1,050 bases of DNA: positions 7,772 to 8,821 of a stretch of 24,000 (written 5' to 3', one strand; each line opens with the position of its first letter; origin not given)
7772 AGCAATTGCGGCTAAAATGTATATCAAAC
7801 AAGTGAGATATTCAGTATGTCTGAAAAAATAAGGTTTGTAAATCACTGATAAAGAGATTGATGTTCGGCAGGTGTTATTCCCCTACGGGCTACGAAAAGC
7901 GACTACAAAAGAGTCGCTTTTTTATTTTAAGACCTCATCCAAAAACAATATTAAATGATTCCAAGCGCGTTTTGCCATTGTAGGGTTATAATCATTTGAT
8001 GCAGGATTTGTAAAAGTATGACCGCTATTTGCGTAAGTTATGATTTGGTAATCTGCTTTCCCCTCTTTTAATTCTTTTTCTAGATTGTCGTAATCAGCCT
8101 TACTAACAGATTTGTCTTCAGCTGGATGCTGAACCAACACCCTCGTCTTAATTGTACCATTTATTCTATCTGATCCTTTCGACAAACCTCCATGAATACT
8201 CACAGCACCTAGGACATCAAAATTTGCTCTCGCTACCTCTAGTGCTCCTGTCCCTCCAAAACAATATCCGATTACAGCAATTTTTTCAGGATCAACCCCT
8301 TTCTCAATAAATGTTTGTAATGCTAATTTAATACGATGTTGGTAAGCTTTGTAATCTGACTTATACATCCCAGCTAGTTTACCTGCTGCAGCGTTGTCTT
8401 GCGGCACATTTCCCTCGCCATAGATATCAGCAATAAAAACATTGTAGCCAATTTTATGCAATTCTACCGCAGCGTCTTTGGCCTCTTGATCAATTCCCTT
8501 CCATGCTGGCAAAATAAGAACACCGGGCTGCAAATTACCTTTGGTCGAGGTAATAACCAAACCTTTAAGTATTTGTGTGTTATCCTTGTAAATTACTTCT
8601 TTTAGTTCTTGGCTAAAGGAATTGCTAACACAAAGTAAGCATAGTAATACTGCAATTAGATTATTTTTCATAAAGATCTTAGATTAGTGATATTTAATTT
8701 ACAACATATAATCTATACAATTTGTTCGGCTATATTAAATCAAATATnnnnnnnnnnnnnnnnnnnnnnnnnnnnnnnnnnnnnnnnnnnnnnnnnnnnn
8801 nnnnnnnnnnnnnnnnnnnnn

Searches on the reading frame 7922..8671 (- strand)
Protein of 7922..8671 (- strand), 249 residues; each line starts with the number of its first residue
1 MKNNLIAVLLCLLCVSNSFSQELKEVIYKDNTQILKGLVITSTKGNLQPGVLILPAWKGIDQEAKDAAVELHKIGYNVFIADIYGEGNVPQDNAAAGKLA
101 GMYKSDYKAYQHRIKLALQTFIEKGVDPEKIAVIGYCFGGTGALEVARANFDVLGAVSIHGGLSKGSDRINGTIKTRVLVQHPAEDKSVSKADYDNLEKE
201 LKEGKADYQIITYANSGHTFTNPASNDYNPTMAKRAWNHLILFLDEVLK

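Call 7: search_protein_families(library=pfam, proteins=[window:7922-8671:-], max_evalue=0.01)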
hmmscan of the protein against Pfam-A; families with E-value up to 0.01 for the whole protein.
window:7922-8671:- (249 aa): 6 families
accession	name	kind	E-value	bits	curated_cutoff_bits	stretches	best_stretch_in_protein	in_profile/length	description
PF01738.24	DLH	-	1.2e-38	133.3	21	1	37-247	3-216/217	Dienelactone hydrolase family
PF00326.27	Peptidase_S9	-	5.1e-06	26.6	22.6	0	173-226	142-195/213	Prolyl oligopeptidase family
PF08840.17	BAAT_C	-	0.00019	22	20.9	0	174-224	112-164/210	BAAT / Acyl-CoA thioester hydrolase C terminal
PF12146.15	Hydrolase_4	-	0.0009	19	27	0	66-151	22-98/239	Serine aminopeptidase, S33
PF12740.14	PETase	-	0.0061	16.4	28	0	120-245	116-234/263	PET hydrolase-like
PF00756.26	Esterase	-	0.0091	16.2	22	0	102-183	86-163/251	Putative esterase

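Call 19: find_encoding_contigs(protein=window:7922-8671:-, flank=10000, max_places=10)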
Protein window:7922-8671:- (249 aa): 13 contigs read that carry it; 10 places shown.
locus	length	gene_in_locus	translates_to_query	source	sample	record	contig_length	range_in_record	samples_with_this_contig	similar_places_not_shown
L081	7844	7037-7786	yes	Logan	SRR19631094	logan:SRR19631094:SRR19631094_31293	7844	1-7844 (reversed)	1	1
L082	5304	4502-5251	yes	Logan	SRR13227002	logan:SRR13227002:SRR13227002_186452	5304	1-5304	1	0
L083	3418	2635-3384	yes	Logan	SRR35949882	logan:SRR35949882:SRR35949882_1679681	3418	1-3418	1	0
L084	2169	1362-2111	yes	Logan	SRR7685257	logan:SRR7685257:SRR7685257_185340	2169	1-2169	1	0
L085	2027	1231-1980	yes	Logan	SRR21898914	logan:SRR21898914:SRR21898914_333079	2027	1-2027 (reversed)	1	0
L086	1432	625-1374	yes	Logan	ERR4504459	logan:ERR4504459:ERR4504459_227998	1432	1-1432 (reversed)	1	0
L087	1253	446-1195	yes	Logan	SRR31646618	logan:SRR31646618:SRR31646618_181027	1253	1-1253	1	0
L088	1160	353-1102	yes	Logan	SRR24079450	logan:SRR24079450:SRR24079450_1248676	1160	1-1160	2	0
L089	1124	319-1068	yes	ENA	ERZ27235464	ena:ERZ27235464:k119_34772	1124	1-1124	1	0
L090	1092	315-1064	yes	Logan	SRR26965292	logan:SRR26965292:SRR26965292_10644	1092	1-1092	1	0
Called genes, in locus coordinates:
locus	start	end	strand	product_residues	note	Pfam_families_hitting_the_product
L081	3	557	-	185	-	?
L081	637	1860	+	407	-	PF13692:Glyco_trans_1_4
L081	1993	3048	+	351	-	PF01261:AP_endonuc_2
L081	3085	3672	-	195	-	PF01327:Pep_deformylase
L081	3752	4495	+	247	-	-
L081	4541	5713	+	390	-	PF01408:GFO_IDH_MocA, PF22725:GFO_IDH_MocA_C3, PF02894:GFO_IDH_MocA_C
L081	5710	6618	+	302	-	PF01745:IPT (weak), PF01715:IPPT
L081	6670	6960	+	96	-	-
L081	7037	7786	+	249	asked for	PF01738:DLH, PF00326:Peptidase_S9 (faint)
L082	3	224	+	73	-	?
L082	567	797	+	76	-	-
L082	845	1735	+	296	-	PF22252:PNGase_F-II_N, PF09697:Porph_ging (weak)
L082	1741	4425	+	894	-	PF13715:CarbopepD_reg_2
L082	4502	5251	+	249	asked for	PF01738:DLH, PF00326:Peptidase_S9 (faint)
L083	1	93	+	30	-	?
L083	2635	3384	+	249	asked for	PF01738:DLH, PF00326:Peptidase_S9 (faint)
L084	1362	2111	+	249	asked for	PF01738:DLH, PF00326:Peptidase_S9 (faint)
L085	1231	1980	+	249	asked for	PF01738:DLH, PF00326:Peptidase_S9 (faint)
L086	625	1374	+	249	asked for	PF01738:DLH, PF00326:Peptidase_S9 (faint)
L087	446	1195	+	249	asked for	PF01738:DLH, PF00326:Peptidase_S9 (faint)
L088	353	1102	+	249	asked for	PF01738:DLH, PF00326:Peptidase_S9 (faint)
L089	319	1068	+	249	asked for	PF01738:DLH, PF00326:Peptidase_S9 (faint)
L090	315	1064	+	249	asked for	PF01738:DLH, PF00326:Peptidase_S9 (faint)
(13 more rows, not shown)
